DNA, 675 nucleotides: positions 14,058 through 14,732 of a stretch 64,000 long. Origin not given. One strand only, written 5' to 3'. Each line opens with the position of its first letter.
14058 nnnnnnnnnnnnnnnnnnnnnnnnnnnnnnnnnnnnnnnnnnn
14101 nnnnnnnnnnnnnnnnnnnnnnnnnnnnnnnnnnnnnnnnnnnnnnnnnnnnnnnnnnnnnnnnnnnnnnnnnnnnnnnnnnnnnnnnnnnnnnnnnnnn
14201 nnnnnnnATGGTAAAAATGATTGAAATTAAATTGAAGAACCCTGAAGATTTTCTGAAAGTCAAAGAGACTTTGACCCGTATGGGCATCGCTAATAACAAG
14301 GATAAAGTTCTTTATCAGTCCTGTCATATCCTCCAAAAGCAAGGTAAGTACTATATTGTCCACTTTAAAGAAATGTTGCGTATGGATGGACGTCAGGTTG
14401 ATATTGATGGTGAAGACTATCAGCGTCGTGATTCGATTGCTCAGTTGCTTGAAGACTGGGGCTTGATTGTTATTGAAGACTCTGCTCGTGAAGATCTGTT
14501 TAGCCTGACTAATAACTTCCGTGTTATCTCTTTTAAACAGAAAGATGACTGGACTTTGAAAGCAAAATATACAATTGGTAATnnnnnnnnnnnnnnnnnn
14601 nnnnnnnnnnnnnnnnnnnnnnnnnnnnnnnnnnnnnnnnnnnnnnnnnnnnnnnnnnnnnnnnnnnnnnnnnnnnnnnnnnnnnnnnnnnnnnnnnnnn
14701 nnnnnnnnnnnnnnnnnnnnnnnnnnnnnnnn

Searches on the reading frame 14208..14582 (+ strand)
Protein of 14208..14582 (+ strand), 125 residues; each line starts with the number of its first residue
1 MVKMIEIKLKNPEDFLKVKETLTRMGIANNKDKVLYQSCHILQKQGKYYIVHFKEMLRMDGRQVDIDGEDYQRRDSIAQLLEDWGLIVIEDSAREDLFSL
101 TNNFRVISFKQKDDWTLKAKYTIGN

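Call 17: find_related_loci(query=window:14208-14582:+, collection=viral_contigs, flank=3500)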
Query window:14208-14582:+ (125 aa) in viral_contigs; peptide patterns used: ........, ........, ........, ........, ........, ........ (x = any residue, [..] = any of these).
454 stretches matched a pattern; 453 encode a relative of the query (tblastn E <= 1e-3); the best 80 are kept; 80 distinct loci.
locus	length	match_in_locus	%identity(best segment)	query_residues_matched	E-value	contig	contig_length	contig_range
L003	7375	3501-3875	100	1-125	2e-82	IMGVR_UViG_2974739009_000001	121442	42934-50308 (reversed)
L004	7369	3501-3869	87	3-125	2e-71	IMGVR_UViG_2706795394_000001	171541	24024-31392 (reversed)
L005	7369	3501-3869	87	3-125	2e-71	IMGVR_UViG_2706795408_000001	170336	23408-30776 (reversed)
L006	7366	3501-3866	84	2-125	9e-67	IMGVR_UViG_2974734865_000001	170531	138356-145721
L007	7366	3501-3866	84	2-125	9e-67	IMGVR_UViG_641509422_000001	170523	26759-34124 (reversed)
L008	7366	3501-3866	84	2-125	9e-67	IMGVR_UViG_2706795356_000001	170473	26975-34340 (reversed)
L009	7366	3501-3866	82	4-125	4e-66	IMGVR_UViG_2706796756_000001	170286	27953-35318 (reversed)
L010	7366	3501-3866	83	2-125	7e-66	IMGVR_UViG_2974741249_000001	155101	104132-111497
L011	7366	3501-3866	83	2-125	7e-66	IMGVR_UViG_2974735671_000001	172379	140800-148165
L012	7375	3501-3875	80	1-125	2e-65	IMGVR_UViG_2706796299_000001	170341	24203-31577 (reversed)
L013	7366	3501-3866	83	2-125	1e-65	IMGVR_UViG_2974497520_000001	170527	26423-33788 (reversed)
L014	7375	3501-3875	79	1-125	9e-65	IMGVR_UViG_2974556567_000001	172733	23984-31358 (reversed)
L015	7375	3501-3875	78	1-125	6e-64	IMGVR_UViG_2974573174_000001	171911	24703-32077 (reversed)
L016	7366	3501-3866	81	1-124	2e-63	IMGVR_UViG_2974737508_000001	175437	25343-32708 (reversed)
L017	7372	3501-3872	79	1-125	3e-63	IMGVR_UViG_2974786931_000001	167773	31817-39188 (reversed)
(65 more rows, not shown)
